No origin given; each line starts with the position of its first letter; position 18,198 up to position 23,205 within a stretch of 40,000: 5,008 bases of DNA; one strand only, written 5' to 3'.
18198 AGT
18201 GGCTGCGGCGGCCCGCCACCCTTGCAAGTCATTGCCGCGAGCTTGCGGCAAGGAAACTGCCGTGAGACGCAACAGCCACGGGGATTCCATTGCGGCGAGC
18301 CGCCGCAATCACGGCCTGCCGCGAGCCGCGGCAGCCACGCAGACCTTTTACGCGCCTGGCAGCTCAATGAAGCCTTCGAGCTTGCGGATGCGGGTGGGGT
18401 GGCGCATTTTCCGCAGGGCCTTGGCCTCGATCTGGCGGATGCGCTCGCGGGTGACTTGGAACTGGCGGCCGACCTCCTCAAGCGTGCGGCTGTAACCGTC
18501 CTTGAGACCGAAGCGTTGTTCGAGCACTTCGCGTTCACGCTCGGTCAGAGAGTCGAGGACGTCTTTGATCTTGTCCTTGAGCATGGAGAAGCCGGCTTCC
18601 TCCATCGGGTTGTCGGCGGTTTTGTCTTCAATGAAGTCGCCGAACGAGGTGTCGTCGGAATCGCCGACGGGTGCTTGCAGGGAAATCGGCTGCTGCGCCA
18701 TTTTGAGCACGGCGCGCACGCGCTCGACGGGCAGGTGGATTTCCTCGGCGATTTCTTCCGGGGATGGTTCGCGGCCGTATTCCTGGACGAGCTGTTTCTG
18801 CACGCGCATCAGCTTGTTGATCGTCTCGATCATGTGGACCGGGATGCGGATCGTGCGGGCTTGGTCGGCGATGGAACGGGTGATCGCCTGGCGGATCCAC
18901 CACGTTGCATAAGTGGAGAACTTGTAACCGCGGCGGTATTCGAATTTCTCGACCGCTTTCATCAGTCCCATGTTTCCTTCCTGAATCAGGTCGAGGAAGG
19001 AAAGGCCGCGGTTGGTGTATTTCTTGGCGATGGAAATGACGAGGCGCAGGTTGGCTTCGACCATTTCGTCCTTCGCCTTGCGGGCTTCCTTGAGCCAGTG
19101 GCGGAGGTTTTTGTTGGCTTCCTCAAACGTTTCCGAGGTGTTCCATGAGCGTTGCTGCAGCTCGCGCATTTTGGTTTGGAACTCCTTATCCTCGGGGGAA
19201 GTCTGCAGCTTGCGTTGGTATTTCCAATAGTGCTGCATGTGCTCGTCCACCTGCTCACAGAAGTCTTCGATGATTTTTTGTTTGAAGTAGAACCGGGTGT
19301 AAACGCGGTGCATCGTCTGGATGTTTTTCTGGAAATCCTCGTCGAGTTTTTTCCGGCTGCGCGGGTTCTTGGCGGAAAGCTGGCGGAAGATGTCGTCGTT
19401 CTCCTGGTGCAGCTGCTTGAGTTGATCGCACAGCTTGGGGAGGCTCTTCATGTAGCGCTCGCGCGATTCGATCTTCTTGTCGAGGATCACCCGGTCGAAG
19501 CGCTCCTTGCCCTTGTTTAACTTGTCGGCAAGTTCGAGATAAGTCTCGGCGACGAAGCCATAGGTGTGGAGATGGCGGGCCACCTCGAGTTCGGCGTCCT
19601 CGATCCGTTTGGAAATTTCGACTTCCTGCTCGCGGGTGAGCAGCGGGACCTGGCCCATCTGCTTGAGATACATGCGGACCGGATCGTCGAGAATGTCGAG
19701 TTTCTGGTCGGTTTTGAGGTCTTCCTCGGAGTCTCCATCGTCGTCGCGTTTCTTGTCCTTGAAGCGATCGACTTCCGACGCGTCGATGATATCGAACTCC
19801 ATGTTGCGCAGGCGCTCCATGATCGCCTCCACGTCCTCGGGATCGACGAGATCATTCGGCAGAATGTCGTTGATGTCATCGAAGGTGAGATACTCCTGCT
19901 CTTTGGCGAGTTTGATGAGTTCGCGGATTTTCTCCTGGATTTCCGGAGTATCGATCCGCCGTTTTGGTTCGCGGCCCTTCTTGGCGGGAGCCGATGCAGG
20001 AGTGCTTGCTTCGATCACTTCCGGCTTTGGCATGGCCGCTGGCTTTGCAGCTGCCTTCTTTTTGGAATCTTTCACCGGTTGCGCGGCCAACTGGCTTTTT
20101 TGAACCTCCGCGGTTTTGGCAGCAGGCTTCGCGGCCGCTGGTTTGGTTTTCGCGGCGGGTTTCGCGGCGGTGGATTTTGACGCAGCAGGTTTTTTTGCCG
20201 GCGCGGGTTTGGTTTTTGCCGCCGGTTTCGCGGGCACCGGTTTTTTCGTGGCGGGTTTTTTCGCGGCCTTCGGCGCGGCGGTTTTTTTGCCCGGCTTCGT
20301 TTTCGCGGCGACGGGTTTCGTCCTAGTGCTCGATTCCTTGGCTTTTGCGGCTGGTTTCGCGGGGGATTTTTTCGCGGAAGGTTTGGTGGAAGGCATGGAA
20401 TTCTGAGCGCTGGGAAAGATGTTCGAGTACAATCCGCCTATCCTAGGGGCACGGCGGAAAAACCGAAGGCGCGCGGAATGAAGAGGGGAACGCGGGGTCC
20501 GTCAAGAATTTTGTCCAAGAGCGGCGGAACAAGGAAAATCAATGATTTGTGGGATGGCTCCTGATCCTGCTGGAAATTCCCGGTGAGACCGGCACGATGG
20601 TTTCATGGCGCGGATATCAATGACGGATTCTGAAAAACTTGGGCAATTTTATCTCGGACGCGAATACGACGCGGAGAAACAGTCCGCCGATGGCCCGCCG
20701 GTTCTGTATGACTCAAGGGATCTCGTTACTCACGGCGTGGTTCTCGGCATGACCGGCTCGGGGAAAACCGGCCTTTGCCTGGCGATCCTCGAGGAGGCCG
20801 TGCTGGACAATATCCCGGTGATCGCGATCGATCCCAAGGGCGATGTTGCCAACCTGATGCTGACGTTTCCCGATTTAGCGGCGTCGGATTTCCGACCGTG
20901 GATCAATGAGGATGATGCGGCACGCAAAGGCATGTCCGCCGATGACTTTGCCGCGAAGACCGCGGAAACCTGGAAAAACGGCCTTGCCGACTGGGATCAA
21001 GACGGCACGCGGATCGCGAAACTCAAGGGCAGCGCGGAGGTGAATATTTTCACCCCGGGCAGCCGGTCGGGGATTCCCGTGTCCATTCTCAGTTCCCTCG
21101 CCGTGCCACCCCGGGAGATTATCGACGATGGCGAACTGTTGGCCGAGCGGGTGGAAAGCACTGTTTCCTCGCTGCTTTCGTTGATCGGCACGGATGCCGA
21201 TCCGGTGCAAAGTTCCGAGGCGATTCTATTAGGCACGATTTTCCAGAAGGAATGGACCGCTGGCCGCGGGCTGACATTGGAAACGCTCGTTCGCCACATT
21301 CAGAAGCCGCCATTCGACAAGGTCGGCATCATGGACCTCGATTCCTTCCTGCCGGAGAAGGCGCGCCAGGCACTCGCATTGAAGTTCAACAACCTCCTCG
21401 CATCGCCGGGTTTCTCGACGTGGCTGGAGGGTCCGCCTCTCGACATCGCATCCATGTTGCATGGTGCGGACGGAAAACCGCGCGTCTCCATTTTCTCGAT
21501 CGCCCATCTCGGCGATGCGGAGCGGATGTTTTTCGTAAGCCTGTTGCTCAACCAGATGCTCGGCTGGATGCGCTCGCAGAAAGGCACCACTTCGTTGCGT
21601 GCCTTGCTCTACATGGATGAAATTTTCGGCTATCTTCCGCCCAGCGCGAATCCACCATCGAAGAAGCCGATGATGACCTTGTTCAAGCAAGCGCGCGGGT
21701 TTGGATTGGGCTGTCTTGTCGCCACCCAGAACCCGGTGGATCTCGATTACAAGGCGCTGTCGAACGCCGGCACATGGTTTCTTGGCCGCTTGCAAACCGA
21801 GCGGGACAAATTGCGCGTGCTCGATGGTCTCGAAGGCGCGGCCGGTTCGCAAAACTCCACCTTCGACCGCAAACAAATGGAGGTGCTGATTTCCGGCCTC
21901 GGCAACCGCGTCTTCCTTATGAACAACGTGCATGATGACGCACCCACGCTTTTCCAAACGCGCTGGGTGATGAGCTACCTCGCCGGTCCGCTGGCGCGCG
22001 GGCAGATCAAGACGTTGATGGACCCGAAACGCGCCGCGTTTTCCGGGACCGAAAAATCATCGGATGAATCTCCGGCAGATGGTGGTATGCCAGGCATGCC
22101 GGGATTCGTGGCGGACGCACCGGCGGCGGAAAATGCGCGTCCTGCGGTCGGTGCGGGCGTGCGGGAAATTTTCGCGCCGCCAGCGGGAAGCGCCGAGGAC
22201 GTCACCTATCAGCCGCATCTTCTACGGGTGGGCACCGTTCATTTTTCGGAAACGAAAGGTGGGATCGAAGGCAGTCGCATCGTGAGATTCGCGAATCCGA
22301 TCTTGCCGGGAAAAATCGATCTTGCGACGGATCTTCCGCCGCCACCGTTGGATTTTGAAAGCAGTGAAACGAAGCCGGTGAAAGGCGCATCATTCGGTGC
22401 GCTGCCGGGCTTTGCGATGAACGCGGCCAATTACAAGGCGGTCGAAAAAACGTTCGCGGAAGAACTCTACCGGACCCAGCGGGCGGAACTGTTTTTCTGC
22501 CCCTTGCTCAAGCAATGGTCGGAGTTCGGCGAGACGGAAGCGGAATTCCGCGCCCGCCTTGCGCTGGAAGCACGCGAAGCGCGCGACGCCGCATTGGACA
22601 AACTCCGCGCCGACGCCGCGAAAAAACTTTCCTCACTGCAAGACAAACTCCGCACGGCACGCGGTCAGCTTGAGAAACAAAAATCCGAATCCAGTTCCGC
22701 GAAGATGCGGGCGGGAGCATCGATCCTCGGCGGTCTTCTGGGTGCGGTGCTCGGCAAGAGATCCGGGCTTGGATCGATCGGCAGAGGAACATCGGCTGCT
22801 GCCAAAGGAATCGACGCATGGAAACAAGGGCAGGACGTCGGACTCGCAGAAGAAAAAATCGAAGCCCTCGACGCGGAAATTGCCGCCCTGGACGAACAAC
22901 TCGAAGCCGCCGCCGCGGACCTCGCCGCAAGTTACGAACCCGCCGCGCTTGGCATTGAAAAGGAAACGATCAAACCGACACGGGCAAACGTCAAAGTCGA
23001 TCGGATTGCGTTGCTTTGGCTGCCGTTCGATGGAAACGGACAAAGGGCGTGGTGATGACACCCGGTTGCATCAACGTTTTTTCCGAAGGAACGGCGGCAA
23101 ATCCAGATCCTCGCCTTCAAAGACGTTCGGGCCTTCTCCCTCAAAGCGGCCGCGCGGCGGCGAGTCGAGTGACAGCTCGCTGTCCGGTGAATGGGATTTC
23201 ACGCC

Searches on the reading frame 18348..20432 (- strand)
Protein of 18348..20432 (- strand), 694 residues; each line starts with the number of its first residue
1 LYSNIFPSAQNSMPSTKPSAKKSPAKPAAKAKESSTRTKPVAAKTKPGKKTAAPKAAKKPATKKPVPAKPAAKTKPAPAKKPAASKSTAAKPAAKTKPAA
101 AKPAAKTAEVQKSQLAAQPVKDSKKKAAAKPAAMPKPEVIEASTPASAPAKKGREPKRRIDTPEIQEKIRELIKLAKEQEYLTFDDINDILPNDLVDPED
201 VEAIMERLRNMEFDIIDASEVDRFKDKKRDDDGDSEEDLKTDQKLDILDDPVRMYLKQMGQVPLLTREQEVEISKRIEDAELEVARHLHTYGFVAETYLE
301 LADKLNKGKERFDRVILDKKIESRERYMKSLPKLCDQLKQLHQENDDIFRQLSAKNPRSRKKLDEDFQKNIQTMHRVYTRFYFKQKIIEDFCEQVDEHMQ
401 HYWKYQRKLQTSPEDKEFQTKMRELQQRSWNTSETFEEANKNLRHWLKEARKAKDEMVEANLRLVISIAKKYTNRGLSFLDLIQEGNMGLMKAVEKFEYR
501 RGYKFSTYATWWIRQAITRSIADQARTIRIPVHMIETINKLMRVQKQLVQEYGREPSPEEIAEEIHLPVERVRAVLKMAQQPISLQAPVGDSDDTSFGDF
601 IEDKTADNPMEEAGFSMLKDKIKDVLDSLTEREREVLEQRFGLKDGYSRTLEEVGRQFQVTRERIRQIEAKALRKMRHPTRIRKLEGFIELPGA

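Call 62: search_protein_families(library=pfam, proteins=[window:18348-20432:-], max_evalue=0.00001)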
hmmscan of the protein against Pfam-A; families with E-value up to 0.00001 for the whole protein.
window:18348-20432:- (694 aa): 5 families
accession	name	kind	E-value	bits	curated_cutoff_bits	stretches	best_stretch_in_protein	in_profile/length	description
PF04539.22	Sigma70_r3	-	1e-27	96.5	25.3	1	536-612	1-77/78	Sigma-70 region 3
PF04542.20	Sigma70_r2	-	1.7e-23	82.6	24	1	457-527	1-71/71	Sigma-70 region 2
PF04545.22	Sigma70_r4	-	5.8e-21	74.2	24.1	1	625-678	1-50/50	Sigma-70, region 4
PF03979.19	Sigma70_r1_1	-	1.2e-15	57.6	22.5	1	166-237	4-77/81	Sigma-70 factor, region 1.1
PF00140.25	Sigma70_r1_2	-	2.1e-14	53.6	22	1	250-279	1-30/34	Sigma-70 factor, region 1.2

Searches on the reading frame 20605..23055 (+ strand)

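Call 62: search_protein_families(library=pfam, proteins=[window:20605-23055:+], max_evalue=0.00001)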
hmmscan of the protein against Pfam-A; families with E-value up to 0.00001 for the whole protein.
window:20605-23055:+ (816 aa): 1 family
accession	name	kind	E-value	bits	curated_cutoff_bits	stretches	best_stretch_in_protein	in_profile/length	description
PF01935.23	DUF87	-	1.7e-06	28.8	23.2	1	33-84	14-67/220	Helicase HerA, central domain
